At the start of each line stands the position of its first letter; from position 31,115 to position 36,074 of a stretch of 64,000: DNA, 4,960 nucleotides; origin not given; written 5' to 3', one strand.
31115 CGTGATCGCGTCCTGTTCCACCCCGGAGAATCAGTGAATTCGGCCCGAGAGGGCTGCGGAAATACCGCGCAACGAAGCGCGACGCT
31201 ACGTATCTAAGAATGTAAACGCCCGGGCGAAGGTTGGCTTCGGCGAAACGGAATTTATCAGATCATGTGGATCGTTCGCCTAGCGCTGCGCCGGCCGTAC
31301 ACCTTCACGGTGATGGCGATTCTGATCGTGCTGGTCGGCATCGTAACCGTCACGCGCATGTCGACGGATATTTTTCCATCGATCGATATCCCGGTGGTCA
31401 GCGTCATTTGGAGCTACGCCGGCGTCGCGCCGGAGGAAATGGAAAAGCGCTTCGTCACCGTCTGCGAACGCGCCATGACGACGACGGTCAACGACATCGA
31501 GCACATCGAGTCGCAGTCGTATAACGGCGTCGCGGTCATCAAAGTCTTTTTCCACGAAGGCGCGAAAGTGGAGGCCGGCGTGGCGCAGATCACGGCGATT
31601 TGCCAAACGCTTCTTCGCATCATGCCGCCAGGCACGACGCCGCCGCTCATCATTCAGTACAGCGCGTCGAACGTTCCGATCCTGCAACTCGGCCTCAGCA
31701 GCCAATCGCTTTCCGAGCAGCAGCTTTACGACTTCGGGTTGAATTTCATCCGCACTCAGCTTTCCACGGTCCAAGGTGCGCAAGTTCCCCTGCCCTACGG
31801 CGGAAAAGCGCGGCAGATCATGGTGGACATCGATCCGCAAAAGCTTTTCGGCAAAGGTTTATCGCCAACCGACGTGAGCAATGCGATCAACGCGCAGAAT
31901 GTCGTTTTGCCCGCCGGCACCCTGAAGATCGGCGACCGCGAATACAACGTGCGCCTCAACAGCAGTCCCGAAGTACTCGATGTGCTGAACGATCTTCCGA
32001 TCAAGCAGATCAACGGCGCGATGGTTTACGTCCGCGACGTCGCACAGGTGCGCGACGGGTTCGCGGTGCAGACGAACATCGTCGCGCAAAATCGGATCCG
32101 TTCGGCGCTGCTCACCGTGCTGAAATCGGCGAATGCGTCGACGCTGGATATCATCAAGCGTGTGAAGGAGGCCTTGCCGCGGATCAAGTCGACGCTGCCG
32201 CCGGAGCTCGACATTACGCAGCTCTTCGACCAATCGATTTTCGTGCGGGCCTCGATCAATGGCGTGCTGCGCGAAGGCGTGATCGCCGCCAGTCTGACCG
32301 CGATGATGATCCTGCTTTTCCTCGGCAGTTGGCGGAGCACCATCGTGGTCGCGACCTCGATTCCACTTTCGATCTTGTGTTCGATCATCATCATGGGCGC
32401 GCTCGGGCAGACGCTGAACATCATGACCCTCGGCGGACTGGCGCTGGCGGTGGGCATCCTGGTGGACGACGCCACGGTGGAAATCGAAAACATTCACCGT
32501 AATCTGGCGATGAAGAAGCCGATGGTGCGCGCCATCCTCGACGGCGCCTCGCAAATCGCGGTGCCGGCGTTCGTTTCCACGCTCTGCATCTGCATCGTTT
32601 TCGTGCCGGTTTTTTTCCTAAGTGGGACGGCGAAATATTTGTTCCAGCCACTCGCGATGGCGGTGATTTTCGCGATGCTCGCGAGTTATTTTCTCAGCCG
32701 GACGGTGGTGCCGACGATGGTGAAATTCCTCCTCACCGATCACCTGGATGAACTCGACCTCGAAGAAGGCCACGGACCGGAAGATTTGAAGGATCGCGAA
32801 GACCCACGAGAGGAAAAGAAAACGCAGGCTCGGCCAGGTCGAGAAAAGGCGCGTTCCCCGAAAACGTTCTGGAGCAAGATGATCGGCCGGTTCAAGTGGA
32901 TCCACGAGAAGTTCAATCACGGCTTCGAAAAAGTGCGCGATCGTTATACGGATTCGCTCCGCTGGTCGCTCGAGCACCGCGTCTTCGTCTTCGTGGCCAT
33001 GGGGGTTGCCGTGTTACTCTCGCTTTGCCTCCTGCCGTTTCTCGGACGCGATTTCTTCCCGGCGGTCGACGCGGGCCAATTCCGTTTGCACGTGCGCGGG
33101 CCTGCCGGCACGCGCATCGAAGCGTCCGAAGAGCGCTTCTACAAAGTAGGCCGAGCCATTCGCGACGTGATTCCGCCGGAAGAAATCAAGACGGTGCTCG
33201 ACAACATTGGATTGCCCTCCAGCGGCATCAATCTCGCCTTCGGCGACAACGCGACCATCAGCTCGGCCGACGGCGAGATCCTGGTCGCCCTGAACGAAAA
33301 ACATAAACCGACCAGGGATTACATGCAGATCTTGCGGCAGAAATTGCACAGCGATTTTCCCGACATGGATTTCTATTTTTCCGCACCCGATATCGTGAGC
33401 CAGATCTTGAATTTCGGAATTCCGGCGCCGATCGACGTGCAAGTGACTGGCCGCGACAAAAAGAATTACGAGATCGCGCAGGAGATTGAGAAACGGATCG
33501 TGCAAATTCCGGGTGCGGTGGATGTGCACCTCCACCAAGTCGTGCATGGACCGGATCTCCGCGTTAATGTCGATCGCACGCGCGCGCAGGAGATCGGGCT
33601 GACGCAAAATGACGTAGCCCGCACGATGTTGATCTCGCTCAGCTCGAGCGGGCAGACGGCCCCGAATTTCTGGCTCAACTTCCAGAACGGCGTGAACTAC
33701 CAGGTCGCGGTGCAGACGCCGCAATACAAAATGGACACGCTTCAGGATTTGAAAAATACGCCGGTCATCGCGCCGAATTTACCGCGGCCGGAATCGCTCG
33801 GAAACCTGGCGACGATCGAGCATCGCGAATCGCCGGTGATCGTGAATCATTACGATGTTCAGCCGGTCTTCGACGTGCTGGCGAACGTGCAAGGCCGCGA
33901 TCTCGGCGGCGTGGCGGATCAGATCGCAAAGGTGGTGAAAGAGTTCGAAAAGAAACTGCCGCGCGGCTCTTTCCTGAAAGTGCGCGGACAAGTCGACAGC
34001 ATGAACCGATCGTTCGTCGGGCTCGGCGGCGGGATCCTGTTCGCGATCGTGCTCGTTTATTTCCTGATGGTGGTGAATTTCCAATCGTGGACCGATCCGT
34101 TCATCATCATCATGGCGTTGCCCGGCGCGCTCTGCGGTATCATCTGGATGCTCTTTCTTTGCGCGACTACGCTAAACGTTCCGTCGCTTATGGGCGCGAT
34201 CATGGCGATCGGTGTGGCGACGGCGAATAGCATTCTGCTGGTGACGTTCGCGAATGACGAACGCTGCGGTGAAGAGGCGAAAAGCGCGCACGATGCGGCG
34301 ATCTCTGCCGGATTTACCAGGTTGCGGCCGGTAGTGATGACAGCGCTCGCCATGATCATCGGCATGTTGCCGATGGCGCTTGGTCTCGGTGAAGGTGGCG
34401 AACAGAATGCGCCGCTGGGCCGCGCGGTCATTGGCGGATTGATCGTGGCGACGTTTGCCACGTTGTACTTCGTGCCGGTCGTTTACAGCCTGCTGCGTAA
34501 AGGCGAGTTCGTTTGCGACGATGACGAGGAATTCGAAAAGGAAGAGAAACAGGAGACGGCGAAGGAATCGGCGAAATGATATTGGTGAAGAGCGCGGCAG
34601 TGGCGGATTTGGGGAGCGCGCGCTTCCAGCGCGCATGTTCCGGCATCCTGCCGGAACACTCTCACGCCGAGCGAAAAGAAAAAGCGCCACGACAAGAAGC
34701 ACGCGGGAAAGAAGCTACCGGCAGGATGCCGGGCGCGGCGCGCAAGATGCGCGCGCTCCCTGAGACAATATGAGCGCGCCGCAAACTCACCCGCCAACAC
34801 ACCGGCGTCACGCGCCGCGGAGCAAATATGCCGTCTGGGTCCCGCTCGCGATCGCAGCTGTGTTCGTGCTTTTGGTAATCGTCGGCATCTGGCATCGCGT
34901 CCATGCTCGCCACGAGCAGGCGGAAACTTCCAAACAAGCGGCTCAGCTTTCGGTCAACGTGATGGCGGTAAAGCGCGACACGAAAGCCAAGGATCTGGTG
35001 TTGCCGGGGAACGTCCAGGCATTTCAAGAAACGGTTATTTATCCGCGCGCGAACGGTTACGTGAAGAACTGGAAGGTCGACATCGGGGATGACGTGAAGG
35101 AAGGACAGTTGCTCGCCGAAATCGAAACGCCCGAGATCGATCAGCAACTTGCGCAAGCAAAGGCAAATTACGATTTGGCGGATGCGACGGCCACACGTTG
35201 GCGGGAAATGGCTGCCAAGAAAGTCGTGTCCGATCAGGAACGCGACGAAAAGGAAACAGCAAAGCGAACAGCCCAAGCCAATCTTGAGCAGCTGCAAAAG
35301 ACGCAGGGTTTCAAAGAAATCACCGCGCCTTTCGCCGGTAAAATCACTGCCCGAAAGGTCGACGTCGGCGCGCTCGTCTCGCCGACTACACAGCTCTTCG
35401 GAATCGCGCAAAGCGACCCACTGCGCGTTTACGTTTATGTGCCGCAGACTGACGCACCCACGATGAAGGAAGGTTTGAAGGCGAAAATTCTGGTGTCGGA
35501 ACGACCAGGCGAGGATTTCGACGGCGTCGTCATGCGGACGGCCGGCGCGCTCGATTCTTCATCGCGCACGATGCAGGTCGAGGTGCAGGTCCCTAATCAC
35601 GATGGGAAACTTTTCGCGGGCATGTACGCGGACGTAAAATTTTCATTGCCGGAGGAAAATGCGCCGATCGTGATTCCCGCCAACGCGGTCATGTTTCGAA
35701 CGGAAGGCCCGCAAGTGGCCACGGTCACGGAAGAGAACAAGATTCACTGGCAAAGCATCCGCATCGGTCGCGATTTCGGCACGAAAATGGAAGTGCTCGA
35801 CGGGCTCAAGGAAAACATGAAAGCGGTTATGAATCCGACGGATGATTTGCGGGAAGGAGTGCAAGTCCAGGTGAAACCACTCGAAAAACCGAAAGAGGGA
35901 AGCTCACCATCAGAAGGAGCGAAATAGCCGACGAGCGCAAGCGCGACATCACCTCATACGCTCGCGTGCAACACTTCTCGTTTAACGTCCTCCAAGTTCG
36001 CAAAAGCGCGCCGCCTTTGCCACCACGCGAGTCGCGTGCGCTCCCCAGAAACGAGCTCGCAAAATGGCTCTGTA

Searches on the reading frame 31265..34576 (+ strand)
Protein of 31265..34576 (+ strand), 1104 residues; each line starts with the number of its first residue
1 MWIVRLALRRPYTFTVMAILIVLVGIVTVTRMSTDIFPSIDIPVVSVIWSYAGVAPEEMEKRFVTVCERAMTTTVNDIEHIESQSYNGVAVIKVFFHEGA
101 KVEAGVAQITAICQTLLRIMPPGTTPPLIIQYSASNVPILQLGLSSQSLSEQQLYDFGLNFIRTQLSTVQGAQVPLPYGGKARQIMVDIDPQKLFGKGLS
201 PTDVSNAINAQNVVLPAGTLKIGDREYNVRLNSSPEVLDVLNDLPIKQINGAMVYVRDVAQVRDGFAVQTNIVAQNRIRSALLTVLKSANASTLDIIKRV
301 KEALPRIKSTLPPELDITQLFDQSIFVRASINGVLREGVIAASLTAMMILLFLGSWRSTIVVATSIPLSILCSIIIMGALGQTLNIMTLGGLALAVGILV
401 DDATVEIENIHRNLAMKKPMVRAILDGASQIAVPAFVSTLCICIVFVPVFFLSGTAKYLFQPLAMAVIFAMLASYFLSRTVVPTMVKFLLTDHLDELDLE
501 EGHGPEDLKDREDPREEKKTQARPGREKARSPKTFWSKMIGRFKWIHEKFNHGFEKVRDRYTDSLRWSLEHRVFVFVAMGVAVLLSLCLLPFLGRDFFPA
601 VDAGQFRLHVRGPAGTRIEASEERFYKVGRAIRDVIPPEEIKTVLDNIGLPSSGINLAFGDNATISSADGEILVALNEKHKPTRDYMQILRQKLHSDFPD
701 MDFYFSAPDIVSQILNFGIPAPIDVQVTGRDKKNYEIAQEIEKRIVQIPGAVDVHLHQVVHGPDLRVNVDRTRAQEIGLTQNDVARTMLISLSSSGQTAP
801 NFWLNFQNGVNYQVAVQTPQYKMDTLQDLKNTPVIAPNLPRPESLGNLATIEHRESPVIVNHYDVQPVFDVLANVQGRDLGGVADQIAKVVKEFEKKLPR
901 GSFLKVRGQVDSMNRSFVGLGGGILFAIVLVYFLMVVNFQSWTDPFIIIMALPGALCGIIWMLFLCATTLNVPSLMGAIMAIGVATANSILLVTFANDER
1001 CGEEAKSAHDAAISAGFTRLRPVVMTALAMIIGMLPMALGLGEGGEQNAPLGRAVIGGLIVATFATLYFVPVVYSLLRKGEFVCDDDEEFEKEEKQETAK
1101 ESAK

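Call 46: search_protein_families(library=pfam, proteins=[window:31265-34576:+], max_evalue=0.001)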
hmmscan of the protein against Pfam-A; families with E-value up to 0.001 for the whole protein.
window:31265-34576:+ (1104 aa): 1 family
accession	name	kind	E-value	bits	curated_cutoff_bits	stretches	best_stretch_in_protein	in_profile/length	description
PF00873.25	ACR_tran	-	1.2e-210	702.3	28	1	3-1077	1-1020/1021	AcrB/AcrD/AcrF family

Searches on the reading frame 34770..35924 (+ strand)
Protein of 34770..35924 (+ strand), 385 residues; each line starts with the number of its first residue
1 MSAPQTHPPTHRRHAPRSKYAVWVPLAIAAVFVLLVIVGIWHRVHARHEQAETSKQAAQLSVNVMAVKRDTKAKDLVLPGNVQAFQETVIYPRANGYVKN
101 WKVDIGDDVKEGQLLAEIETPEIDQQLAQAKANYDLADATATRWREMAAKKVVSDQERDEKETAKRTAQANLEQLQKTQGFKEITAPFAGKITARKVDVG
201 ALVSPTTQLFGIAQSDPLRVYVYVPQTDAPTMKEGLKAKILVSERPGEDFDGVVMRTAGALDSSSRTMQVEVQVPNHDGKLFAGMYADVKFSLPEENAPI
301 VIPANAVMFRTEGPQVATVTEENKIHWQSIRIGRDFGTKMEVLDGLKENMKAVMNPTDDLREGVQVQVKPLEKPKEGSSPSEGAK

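Call 46: search_protein_families(library=pfam, proteins=[window:34770-35924:+], max_evalue=0.001)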
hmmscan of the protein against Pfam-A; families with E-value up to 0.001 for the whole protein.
window:34770-35924:+ (385 aa): 4 families
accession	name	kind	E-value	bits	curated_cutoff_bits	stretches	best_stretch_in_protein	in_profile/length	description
PF16576.10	HlyD_D23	-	2.5e-29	102.5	30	1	75-287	5-214/214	Barrel-sandwich domain of CusB or HlyD membrane-fusion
PF13437.12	HlyD_3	-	1.1e-16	61.9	22.2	1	184-277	2-96/106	HlyD family secretion protein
PF00364.28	Biotin_lipoyl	-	7.6e-06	26.1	22.1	0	95-120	9-38/73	Biotin-requiring enzyme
PF13533.13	Biotin_lipoyl_2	-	2.4e-05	24.5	29.8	0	92-119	5-32/32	Biotin-lipoyl like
